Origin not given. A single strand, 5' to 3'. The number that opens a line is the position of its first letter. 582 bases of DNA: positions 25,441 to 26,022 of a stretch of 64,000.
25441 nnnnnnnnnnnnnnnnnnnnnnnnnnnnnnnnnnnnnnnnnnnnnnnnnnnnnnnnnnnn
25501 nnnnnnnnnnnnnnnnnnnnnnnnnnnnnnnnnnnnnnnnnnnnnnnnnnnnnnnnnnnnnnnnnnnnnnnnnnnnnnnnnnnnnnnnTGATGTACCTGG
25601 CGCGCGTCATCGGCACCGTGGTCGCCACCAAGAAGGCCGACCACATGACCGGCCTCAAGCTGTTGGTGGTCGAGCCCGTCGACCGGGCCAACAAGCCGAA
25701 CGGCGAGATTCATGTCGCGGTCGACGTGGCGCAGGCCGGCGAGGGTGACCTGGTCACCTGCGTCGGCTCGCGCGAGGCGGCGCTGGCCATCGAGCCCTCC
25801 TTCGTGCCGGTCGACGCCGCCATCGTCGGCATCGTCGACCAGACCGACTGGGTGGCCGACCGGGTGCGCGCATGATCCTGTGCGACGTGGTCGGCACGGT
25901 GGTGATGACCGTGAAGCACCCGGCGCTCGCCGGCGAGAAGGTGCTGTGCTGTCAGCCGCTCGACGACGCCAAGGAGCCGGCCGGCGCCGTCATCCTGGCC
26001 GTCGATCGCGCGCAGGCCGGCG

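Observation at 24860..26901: BMC satellite operon: lspA–BMC-P–BMC-P–class II aldolase with 1-, 4- and 5-nt junctions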

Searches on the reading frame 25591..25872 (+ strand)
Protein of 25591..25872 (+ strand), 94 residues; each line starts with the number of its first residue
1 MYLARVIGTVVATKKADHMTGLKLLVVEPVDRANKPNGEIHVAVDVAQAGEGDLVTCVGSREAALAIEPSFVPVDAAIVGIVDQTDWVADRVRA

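Call 4: search_protein_families(library=pfam, proteins=[window:25591-25872:+], max_evalue=0.01)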
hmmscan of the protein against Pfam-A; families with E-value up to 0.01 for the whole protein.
seq(94 aa): 1 family
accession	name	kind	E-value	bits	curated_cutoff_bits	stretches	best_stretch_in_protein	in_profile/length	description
PF03319.19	EutN_CcmL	-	5.2e-27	94.6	25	1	1-83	1-83/83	Ethanolamine utilisation protein EutN/carboxysome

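Call 27: search_solved_structures(query=window:25591-25872:+, max_evalue=0.001, show_alignments=1)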
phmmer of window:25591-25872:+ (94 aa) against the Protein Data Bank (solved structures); distinct sequences matched with E-value up to 0.001: 15.
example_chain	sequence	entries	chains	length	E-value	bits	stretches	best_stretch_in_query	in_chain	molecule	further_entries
4i7a_A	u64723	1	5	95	1.7e-13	54.1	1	1-88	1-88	Ethanolamine utilization protein EutN/carboxysome structural protein Ccml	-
2qw7_A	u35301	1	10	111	1.1e-10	45.1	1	1-86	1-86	Carbon dioxide concentrating mechanism protein ccmL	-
5v74_A1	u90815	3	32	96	4.4e-10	43.2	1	1-89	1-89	Ethanolamine utilization protein EutN/carboxysome structural protein Ccml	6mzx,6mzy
2hd3_A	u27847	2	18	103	8.2e-10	42.3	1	1-85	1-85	Ethanolamine utilization protein eutN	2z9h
4jvz_A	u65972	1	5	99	3.2e-09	40.4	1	1-84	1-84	Carbon dioxide concentrating mechanism protein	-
4n8f_A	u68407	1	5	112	4.8e-09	39.9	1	1-84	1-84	Carbon dioxide concentrating mechanism protein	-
4jw0_B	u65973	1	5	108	5.4e-09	39.7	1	1-85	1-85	Carbon dioxide concentrating mechanism protein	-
7wkc_A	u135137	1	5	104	4.4e-08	36.8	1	1-84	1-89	Carboxysome shell vertex protein CcmL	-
6owf_C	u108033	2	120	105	4.7e-08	36.7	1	1-85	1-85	Ethanolamine utilization protein EutN/carboxysome structural protein Ccml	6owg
4n8x_1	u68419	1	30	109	9.6e-07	32.5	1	1-91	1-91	Carbon dioxide concentrating mechanism protein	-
2rcf_A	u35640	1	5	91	9.5e-06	29.3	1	4-86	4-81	Unidentified carboxysome polypeptide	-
8b0y_A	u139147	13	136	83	9.6e-06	29.3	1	4-85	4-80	Carboxysome shell vertex protein CsoS4A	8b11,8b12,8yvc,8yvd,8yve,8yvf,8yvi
7ckb_AA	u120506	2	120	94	1.1e-05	29.1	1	4-85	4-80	Unidentified carboxysome polypeptide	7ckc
6qn1_AA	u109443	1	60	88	4.9e-05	27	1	1-56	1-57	Carbon dioxide concentrating mechanism protein CcmL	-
8wxb_2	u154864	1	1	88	0.00037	24.2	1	41-86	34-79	Carboxysome shell vertex protein CsoS4A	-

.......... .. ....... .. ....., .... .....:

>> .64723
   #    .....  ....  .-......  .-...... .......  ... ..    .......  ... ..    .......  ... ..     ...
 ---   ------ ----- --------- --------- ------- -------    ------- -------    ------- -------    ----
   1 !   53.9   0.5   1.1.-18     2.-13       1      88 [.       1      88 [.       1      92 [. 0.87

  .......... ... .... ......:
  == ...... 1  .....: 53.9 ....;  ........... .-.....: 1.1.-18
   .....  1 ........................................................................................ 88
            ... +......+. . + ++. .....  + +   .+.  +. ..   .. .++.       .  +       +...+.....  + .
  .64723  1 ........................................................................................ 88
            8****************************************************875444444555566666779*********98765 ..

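Call 43: search_protein_families(library=ncbifam, proteins=[P0121, P0123, P0125, P0128], max_evalue=0.001)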
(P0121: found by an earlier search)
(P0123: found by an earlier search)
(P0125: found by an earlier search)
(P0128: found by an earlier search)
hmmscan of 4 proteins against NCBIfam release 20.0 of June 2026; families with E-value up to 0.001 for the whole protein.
P0121 (243 aa): 20 families
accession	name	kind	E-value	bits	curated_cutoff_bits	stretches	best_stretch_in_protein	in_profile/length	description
NF011355.0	PRK14773.1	subfamily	3.2e-25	89.2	218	1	14-214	7-184/206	lipoprotein signal peptidase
TIGR00077.1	lspA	equivalog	1e-20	74.3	73.95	1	86-170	48-130/164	signal peptidase II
NF011360.0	PRK14779.1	subfamily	1.4e-18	67.5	177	1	82-169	44-127/163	lipoprotein signal peptidase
NF011367.0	PRK14786.1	equivalog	8.7e-17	61.7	190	1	87-169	40-118/154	lipoprotein signal peptidase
NF011368.0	PRK14787.1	equivalog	1.2e-15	58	177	1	85-214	40-151/167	lipoprotein signal peptidase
NF011352.0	PRK14770.1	equivalog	3e-12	46.3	223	1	84-170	54-137/173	lipoprotein signal peptidase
NF011350.0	PRK14768.1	equivalog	1e-11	45.3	210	1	87-168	40-115/148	lipoprotein signal peptidase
NF011357.0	PRK14775.1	equivalog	3.2e-11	43.4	201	1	111-169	65-121/170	lipoprotein signal peptidase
NF011356.0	PRK14774.1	equivalog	7.4e-11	42.1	256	1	85-224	41-160/185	lipoprotein signal peptidase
NF011358.0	PRK14776.1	equivalog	1.1e-10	41.6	285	1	91-169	53-128/170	lipoprotein signal peptidase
NF011371.0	PRK14790.1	equivalog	1.2e-10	41.4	202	1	88-167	53-128/169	lipoprotein signal peptidase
NF011366.0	PRK14785.1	subfamily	1.4e-10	41.4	256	1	65-168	56-161/198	lipoprotein signal peptidase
NF011351.0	PRK14769.1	subfamily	2e-10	41.1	216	1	85-166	40-118/156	lipoprotein signal peptidase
NF011365.0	PRK14784.1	equivalog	3.3e-10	40.3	181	1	77-166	35-121/160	lipoprotein signal peptidase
NF011362.0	PRK14781.1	subfamily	1.7e-07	31.5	177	1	85-166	56-134/170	lipoprotein signal peptidase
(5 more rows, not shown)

P0123 (94 aa): 4 families
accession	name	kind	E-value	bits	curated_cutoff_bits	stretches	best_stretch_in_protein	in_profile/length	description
NF053795.1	beta_CO2some_L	equivalog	2.5e-16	59.9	125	1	1-85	1-85/99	beta-carboxysome shell vertex protein CcmL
NF011992.0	PRK15448.1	equivalog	1.3e-12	47.6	118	1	1-85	1-85/95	ethanolamine utilization microcompartment protein EutN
TIGR02703.2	carboxysome_A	equivalog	3.3e-12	46.6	120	1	1-84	1-79/81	alpha-carboxysome shell vertex protein CsoS4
TIGR02704.1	carboxysome_B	equivalog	9.3e-06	26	88.9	1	1-84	1-78/80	carboxysome peptide B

P0125 (119 aa): 2 families
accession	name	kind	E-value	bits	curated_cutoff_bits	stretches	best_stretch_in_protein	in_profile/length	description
NF053795.1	beta_CO2some_L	equivalog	1.3e-12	48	125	1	1-99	1-87/99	beta-carboxysome shell vertex protein CcmL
NF011992.0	PRK15448.1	equivalog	2.2e-09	37.4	118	1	1-79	1-77/95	ethanolamine utilization microcompartment protein EutN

P0128 (221 aa): 29 families (the best 25 are shown)
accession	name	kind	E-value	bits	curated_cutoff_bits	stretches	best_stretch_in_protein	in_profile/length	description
NF053831.1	RU1PAldHalo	equivalog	5.5e-30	104.4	300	1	23-208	21-201/208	ribulose-1-phosphate aldolase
NF005123.0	PRK06557.1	subfamily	7.4e-27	94.4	251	1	5-208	12-214/223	L-ribulose-5-phosphate 4-epimerase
NF004527.0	PRK05874.1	equivalog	3.7e-25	88.8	308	1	11-204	13-204/218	L-fuculose-phosphate aldolase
NF043034.1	OxoTetrPhDc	equivalog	2.3e-23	83.1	250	1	8-191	8-190/205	3-oxo-tetronate 4-phosphate decarboxylase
NF005984.0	PRK08087.1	subfamily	3.3e-23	82.6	264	1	11-207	12-203/215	L-fuculose-phosphate aldolase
NF005302.0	PRK06833.1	equivalog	4.1e-23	82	264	1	11-209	12-206/214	L-fuculose-phosphate aldolase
NF006208.0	PRK08333.1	equivalog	6.4e-23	81.4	267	1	5-186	5-180/189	aldolase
TIGR03328.1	salvage_mtnB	equivalog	1.5e-20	73.5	137.05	1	9-184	1-186/194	methylthioribulose 1-phosphate dehydratase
TIGR01086.1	fucA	equivalog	1.8e-20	73.6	400.25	1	17-202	17-196/214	L-fuculose-phosphate aldolase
NF004979.0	PRK06357.1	equivalog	4.4e-18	65.4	216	1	7-188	8-197/221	hypothetical protein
NF040649.1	FucA_Meth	equivalog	4.7e-18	65.8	250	1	8-185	5-172/179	L-fuculose phosphate aldolase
NF006672.0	PRK09220.1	equivalog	5.1e-18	65.2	226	1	7-108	13-113/209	methylthioribulose 1-phosphate dehydratase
NF005689.0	PRK07490.1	equivalog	5.7e-16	58.4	260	1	16-204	30-214/248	hypothetical protein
NF006413.0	PRK08660.1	equivalog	1.5e-14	54.2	203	1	9-189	6-177/184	aldolase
NF005484.0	PRK07090.1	equivalog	1.7e-14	53.8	261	1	6-200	32-224/260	aldolase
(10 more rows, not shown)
